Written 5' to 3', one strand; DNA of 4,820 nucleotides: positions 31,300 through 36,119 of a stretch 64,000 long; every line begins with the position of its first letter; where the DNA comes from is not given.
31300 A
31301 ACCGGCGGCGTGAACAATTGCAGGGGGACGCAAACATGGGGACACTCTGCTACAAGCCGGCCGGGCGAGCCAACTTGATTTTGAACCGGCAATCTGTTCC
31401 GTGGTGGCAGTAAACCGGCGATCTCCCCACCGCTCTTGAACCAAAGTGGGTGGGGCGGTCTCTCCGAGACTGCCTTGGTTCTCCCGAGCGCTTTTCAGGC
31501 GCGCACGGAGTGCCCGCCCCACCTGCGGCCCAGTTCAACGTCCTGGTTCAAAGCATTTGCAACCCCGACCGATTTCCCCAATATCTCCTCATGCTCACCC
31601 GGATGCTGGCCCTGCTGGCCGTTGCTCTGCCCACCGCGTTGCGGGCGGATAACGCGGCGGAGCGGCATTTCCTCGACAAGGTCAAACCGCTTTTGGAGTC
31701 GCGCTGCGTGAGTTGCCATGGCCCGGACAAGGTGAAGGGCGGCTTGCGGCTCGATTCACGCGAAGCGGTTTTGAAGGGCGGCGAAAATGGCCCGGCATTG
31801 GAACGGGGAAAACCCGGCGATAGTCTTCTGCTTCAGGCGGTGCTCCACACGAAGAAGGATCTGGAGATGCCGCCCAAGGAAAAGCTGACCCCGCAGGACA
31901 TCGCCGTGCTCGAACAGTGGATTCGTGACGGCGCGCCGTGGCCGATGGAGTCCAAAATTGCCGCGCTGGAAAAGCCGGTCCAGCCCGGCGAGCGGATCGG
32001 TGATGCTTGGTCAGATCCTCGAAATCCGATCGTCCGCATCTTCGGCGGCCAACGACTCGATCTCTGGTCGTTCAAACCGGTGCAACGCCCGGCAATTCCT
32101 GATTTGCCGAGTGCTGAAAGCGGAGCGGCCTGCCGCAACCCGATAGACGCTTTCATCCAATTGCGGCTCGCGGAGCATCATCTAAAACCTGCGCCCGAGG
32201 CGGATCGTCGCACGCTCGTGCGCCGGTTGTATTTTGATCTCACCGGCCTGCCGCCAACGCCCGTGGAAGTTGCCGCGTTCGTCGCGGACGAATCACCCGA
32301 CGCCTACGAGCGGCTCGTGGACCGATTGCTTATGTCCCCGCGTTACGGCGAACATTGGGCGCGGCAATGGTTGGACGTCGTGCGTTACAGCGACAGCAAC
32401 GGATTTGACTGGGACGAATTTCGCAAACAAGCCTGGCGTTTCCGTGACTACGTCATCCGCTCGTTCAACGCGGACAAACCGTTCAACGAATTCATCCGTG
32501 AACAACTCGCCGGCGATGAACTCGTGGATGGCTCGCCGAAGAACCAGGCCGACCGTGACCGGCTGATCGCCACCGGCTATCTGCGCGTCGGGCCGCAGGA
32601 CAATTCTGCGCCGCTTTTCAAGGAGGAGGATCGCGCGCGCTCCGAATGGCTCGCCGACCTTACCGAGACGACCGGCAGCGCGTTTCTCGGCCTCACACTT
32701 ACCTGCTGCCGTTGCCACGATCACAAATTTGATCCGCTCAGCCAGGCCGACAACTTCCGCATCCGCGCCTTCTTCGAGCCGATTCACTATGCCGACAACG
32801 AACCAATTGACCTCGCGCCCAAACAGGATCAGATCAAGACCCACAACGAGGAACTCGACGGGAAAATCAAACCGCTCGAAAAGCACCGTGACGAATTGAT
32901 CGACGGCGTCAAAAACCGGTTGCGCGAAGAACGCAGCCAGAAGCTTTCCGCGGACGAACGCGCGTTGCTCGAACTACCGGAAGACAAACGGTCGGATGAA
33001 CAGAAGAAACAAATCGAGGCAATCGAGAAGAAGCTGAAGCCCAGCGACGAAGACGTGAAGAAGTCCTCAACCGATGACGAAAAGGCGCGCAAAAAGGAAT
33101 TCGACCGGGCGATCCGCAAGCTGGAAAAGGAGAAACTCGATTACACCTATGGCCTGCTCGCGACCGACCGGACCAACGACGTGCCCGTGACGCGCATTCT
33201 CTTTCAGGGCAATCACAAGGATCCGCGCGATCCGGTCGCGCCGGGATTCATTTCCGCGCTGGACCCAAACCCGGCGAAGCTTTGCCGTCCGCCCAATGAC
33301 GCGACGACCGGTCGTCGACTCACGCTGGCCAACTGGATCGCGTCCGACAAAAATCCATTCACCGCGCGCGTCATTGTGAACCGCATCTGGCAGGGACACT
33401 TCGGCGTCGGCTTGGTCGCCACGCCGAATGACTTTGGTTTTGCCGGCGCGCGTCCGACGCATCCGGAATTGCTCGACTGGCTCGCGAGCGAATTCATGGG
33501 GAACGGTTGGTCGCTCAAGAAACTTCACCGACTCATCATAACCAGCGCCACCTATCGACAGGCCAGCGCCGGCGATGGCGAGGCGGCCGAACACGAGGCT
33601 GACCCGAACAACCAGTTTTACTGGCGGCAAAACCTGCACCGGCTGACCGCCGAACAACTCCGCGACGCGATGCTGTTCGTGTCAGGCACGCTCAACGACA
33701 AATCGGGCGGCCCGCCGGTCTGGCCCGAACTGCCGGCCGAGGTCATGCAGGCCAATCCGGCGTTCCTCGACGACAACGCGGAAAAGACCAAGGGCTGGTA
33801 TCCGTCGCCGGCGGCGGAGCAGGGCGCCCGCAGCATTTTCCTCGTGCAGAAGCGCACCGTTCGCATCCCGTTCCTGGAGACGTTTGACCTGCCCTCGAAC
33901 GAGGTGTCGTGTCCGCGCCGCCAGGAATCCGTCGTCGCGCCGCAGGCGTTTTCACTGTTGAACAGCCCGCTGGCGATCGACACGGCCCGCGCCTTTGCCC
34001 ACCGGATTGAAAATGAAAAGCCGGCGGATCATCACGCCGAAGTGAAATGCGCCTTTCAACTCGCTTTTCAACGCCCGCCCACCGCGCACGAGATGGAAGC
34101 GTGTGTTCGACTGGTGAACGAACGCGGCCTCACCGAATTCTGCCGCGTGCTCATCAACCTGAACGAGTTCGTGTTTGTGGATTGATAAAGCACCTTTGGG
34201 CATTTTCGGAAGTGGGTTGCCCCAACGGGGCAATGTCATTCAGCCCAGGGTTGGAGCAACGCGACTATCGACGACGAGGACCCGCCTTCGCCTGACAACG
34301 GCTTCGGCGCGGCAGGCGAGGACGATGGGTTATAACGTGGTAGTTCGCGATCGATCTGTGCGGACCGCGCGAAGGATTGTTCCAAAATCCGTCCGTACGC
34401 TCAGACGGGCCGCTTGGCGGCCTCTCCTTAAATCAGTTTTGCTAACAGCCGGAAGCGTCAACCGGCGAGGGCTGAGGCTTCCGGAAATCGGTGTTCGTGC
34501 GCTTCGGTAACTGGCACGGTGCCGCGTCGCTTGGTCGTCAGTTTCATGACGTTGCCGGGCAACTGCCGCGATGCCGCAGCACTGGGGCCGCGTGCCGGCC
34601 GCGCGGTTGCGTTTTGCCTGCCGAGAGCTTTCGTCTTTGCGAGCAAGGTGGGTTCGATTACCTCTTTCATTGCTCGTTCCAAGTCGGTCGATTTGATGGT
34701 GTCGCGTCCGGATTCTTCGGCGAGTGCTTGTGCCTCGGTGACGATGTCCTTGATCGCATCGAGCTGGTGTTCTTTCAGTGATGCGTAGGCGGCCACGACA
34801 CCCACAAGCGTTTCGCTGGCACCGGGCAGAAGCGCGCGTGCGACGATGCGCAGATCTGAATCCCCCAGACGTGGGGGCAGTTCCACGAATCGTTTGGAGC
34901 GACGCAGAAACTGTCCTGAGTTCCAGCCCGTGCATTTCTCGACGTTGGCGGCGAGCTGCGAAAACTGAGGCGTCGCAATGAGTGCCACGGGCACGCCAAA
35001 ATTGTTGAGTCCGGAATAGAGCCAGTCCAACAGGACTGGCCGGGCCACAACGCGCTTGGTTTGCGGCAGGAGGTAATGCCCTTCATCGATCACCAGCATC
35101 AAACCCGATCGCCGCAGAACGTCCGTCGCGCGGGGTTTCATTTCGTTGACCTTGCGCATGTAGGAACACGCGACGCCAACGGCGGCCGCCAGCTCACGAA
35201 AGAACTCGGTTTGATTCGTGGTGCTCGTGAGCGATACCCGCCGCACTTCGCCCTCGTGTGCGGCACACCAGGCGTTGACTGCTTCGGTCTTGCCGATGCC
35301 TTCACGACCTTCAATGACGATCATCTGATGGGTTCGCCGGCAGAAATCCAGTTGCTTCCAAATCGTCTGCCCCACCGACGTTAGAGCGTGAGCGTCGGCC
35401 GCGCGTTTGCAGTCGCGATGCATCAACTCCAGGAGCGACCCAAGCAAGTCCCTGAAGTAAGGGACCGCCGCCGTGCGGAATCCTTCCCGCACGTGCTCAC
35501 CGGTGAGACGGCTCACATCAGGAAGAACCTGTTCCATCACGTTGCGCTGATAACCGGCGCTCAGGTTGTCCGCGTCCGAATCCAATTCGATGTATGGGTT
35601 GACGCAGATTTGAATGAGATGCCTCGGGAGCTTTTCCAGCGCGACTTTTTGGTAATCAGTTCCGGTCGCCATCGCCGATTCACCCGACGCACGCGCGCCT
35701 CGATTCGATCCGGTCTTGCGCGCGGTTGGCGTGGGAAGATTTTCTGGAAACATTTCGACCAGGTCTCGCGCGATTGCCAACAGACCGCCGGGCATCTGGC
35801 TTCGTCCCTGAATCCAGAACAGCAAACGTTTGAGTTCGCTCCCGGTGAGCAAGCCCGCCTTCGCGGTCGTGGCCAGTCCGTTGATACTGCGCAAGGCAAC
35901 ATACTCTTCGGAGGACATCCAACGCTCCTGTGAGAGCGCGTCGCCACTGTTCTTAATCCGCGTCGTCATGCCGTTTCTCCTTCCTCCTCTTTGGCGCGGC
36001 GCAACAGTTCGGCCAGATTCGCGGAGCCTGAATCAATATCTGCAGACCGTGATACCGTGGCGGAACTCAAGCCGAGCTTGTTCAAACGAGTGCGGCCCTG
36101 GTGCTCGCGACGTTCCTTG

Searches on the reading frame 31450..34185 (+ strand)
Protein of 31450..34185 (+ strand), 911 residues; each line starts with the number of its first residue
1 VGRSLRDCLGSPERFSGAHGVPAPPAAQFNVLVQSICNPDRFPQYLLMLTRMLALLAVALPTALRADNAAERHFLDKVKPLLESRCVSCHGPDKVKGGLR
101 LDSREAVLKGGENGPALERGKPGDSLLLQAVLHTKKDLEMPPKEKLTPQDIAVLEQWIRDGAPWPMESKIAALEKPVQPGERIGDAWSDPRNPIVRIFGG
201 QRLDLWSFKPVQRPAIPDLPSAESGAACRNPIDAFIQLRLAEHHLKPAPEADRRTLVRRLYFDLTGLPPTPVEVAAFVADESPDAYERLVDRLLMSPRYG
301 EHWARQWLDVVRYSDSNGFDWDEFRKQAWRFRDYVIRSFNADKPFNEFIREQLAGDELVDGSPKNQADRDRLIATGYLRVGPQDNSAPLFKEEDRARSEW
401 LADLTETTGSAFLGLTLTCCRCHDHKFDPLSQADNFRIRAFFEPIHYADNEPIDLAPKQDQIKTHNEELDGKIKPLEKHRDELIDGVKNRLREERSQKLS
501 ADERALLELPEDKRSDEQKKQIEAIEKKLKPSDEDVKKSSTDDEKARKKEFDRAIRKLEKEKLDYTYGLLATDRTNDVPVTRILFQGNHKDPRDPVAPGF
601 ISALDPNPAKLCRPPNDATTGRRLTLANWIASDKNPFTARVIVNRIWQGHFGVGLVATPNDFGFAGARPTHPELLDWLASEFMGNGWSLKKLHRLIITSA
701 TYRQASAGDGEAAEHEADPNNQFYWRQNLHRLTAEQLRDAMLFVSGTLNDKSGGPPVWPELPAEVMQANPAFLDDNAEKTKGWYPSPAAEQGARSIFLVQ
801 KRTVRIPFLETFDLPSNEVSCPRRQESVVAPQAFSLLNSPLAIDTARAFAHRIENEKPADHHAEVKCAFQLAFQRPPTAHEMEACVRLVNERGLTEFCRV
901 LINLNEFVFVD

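Call 37: search_protein_families(library=pfam, proteins=[window:31450-34185:+], max_evalue=0.00001)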
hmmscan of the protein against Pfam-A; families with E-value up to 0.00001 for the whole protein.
window:31450-34185:+ (911 aa): 3 families
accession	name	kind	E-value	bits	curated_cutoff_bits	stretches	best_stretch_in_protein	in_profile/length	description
PF07587.16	PSD1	-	2.3e-90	302.7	28.5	1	622-888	1-243/244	Protein of unknown function (DUF1553)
PF07583.16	PSCyt2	-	2.2e-81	273.2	29.8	1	231-446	1-208/209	Protein of unknown function (DUF1549)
PF07635.16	PSCyt1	-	3e-18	66.6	22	1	86-144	1-59/59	Planctomycete cytochrome C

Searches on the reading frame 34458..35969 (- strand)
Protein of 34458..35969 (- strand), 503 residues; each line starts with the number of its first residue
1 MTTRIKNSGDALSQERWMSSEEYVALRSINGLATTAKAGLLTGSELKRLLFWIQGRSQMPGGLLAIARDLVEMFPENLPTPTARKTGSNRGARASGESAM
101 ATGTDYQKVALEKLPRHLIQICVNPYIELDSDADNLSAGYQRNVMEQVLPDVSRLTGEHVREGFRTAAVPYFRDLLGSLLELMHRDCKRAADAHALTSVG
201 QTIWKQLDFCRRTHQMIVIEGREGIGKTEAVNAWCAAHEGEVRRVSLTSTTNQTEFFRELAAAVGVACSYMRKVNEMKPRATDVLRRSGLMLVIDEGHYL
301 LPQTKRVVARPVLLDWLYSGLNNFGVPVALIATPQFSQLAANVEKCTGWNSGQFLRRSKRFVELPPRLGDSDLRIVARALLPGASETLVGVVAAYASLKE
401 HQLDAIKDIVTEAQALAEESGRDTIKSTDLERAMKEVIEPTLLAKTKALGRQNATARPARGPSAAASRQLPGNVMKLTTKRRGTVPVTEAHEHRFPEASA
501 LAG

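Call 37: search_protein_families(library=pfam, proteins=[window:34458-35969:-], max_evalue=0.00001)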
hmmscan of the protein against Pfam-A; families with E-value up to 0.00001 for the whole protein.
window:34458-35969:- (503 aa): 1 family
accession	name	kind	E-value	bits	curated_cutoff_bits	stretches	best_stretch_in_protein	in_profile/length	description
PF13401.12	AAA_22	-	7.5e-15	55.8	27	1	212-338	3-128/130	AAA domain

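Call 65: search_protein_families(library=padloc, proteins=[window:34458-35969:-], max_evalue=0.001)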
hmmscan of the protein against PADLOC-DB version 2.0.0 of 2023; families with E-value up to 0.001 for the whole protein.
window:34458-35969:- (503 aa): 1 family
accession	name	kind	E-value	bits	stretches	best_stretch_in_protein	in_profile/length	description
PDLC01738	TnsC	-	3.6e-06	24.5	1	201-304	46-149/283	TnsC_0_V-K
